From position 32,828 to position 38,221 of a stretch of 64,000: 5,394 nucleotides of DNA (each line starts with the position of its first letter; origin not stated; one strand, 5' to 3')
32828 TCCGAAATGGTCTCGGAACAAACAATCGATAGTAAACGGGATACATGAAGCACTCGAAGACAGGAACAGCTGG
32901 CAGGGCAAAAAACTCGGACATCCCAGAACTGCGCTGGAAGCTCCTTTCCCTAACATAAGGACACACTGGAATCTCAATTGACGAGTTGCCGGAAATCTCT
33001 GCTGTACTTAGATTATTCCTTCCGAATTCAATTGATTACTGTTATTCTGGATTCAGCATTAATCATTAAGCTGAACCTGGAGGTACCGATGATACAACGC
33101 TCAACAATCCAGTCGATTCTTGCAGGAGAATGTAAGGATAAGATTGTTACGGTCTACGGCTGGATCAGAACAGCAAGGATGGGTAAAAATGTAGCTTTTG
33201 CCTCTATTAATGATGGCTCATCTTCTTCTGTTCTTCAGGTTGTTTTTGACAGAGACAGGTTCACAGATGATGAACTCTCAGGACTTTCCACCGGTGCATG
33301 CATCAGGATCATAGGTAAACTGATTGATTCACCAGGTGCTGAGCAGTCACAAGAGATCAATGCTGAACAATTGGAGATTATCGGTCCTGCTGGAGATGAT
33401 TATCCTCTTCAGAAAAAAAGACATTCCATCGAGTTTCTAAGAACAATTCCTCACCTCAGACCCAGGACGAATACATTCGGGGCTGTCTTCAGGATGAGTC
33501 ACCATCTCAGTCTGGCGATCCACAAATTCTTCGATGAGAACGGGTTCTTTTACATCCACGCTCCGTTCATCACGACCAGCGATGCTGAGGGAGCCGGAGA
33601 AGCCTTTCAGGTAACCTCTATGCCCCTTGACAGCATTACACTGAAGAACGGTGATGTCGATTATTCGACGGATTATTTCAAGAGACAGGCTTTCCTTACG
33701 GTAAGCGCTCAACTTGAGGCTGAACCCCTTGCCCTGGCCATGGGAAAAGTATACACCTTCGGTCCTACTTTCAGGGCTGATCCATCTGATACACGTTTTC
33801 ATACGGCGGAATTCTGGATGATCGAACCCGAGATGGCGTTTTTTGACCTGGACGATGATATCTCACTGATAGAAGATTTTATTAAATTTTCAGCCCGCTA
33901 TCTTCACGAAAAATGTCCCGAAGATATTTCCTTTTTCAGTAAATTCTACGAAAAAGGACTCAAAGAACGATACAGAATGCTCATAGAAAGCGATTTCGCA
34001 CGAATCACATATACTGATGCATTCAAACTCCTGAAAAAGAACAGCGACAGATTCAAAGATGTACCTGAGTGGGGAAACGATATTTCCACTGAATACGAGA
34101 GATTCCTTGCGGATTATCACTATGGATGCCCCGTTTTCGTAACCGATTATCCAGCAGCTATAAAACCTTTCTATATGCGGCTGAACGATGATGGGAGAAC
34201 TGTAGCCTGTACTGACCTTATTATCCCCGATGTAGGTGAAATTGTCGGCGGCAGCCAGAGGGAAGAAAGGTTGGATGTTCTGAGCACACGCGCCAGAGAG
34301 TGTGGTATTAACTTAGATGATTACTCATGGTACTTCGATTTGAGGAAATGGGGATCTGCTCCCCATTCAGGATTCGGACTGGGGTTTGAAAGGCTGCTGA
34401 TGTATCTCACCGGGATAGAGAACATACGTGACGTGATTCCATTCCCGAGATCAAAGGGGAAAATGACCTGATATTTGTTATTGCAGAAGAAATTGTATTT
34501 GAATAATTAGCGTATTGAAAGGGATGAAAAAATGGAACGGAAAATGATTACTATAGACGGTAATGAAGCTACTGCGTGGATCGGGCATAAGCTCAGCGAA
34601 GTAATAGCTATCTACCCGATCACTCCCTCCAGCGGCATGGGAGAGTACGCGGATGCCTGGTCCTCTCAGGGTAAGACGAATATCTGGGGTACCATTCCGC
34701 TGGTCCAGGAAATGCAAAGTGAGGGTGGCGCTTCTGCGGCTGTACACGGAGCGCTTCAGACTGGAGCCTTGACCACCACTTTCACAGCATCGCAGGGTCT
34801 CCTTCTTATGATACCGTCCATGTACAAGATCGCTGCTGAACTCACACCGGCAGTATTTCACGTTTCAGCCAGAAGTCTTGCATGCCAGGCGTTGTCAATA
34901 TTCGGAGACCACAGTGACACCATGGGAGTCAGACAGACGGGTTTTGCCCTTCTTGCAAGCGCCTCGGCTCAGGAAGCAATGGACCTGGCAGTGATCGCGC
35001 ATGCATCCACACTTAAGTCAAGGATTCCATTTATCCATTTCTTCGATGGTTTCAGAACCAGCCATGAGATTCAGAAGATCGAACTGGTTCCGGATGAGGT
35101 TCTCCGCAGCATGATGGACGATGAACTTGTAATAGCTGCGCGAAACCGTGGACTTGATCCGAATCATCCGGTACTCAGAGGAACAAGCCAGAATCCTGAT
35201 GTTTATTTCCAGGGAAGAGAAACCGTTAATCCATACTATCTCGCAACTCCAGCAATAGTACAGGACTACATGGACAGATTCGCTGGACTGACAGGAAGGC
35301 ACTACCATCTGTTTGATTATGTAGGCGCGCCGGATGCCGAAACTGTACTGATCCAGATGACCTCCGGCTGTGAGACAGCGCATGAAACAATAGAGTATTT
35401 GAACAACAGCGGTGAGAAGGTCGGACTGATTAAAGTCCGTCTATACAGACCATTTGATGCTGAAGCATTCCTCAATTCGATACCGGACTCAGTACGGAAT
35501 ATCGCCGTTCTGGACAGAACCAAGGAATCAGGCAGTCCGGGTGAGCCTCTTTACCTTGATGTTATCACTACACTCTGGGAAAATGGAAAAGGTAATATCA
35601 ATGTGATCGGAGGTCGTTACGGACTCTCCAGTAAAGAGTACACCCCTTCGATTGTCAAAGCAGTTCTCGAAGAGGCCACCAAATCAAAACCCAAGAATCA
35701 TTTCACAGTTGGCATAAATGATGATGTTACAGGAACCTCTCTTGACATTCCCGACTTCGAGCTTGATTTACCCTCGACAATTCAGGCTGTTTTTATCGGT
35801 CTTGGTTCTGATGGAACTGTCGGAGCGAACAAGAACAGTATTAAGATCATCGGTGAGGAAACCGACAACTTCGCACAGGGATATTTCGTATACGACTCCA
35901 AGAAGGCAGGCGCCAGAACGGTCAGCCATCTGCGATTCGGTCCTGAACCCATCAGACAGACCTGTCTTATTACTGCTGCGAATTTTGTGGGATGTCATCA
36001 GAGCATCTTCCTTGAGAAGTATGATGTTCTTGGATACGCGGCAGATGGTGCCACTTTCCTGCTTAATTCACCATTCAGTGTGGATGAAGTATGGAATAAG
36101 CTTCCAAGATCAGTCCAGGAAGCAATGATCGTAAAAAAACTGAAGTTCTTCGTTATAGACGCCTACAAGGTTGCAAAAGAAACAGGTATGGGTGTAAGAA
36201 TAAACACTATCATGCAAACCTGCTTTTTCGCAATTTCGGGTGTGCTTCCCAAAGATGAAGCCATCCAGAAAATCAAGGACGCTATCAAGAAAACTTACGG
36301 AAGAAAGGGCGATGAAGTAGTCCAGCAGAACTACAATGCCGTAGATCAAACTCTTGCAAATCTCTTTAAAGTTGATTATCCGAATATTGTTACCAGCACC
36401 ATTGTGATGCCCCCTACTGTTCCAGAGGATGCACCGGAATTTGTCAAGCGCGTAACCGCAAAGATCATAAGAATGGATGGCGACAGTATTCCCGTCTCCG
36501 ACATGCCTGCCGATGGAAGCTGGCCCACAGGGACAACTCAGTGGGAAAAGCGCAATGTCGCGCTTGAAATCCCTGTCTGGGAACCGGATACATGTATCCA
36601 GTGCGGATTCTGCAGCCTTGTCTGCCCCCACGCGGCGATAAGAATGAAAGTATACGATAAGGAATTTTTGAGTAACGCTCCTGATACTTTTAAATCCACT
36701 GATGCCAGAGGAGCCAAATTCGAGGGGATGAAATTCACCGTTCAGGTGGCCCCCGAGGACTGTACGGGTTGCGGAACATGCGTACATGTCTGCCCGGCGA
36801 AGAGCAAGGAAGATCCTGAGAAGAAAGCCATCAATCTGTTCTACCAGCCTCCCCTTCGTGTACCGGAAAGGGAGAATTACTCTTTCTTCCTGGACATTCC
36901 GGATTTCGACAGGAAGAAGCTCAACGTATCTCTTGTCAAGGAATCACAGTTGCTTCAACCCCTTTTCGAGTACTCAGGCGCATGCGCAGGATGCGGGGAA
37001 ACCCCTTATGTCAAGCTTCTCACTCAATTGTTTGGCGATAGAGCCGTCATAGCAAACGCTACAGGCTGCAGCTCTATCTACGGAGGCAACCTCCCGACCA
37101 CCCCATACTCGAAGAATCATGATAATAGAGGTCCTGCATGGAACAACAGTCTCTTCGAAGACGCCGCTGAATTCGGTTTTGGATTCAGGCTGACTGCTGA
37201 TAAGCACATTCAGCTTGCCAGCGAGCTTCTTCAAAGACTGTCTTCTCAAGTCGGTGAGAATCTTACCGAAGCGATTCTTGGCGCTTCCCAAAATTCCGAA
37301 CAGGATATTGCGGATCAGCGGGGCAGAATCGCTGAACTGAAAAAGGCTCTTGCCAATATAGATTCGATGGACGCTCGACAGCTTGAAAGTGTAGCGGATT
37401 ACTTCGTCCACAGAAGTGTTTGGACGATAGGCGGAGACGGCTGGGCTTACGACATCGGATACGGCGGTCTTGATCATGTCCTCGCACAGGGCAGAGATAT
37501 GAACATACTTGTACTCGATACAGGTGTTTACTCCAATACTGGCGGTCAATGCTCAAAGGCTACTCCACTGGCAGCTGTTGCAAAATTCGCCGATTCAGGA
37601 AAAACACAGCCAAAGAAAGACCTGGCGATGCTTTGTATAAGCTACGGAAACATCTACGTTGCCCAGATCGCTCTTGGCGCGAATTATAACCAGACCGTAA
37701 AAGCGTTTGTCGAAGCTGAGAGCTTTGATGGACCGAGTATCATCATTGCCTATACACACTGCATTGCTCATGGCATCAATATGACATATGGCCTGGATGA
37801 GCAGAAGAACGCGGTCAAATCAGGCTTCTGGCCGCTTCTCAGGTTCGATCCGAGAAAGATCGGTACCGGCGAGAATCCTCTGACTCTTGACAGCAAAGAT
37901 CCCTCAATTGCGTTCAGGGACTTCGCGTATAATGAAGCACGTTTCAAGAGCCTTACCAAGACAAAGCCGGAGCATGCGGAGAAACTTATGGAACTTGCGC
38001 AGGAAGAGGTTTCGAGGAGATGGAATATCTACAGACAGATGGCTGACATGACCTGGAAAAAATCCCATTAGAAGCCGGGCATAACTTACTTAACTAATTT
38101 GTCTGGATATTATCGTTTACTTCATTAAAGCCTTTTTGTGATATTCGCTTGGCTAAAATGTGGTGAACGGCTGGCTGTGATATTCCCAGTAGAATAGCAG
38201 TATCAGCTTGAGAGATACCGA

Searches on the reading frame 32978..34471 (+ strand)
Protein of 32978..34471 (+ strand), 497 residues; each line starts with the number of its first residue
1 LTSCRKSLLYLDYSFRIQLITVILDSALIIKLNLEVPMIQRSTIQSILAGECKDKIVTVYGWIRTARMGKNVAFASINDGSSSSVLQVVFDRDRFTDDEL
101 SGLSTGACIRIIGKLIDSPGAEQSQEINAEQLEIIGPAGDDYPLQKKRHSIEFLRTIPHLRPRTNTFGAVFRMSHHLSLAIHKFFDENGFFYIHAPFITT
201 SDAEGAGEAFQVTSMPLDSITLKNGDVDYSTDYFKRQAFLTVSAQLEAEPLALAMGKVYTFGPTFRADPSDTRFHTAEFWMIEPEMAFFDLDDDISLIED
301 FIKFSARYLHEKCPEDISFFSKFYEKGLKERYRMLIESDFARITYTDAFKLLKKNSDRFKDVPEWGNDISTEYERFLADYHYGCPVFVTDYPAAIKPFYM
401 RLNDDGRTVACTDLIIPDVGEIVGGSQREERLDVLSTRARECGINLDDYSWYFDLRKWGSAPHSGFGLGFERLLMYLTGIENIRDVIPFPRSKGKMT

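Call 89: search_protein_families(library=pfam, proteins=[window:32978-34471:+], max_evalue=0.000001)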
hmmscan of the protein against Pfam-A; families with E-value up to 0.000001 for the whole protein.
window:32978-34471:+ (497 aa): 2 families
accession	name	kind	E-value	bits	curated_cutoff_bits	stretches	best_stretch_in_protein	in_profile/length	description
PF00152.25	tRNA-synt_2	-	5.9e-60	203.3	25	1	158-492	9-307/308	tRNA synthetases class II (D, K and N)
PF01336.31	tRNA_anti-codon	-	2.3e-11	43.9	27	1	57-135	1-75/75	OB-fold nucleic acid binding domain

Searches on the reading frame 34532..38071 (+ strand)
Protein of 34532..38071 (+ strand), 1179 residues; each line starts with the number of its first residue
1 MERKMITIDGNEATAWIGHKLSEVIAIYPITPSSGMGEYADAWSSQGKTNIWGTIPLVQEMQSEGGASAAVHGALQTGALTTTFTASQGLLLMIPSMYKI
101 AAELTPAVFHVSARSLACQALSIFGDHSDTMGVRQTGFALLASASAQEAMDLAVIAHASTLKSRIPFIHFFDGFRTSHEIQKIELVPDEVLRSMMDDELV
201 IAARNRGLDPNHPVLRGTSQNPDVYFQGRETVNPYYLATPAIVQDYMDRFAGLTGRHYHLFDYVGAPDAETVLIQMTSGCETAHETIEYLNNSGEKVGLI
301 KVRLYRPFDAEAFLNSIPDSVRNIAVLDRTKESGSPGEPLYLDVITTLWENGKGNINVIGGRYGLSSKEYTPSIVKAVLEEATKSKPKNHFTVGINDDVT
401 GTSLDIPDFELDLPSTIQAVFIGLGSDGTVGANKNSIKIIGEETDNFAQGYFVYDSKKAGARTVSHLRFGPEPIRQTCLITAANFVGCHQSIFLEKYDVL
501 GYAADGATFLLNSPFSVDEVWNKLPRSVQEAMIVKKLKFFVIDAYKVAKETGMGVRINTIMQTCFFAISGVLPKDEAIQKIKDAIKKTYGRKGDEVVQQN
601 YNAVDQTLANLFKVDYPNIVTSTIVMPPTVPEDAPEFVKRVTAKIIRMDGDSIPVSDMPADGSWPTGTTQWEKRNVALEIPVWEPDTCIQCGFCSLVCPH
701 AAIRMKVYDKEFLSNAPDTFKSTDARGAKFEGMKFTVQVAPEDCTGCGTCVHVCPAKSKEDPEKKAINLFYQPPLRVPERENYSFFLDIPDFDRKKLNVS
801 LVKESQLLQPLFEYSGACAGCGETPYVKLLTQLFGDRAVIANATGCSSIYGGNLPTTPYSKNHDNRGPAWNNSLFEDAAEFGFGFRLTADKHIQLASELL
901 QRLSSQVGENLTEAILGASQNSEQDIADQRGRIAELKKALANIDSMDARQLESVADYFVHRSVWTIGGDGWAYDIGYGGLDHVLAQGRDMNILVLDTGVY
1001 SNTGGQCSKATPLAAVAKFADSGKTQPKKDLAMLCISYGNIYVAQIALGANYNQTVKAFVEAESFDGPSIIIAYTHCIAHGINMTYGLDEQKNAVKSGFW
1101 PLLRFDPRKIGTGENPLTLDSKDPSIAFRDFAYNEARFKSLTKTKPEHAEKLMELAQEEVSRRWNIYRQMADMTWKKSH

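Call 61: search_protein_families(library=pfam, proteins=[window:34532-38071:+], max_evalue=0.00001)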
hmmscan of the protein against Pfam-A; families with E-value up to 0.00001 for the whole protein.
window:34532-38071:+ (1179 aa): 14 families
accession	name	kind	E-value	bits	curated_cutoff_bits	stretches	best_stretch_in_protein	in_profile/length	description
PF01855.24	POR_N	-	3.7e-78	262.9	27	1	21-247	6-230/231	Pyruvate flavodoxin/ferredoxin oxidoreductase, thiamine diP-bdg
PF01558.24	POR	-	5.6e-29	101.9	27.4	1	425-607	1-171/173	Pyruvate ferredoxin/flavodoxin oxidoreductase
PF10371.14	EKR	-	5.9e-26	90.5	27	1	626-677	4-55/55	Domain of unknown function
PF17147.9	PFOR_II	-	8.7e-14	52.2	27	1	269-362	1-92/102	Pyruvate:ferredoxin oxidoreductase core domain II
PF12838.12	Fer4_7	-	4e-12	46.9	27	1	687-757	1-51/52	4Fe-4S dicluster domain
PF13237.11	Fer4_10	-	5.4e-10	39.5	25.5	1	682-755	3-53/53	4Fe-4S dicluster domain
PF00037.32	Fer4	-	3.2e-09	36.6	21.1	1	681-704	1-24/24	4Fe-4S binding domain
PF14697.11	Fer4_21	-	7e-09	36.1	35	0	736-756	33-53/59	4Fe-4S dicluster domain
PF13484.11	Fer4_16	-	2.1e-08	35.2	30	1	687-756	1-65/66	4Fe-4S double cluster binding domain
PF12837.12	Fer4_6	-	2.5e-08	33.9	25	1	680-703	1-24/24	4Fe-4S binding domain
PF02775.26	TPP_enzyme_C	-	2.6e-08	34.2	21.9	1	960-1072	46-150/151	Thiamine pyrophosphate enzyme, C-terminal TPP binding domain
PF13187.11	Fer4_9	-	2.9e-08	34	27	1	688-757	2-50/52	4Fe-4S dicluster domain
PF12797.12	Fer4_2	-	3.6e-08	33.3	24.5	0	680-699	2-21/22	4Fe-4S binding domain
PF13183.11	Fer4_8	-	3.8e-08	34.2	27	1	686-757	3-67/68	4Fe-4S dicluster domain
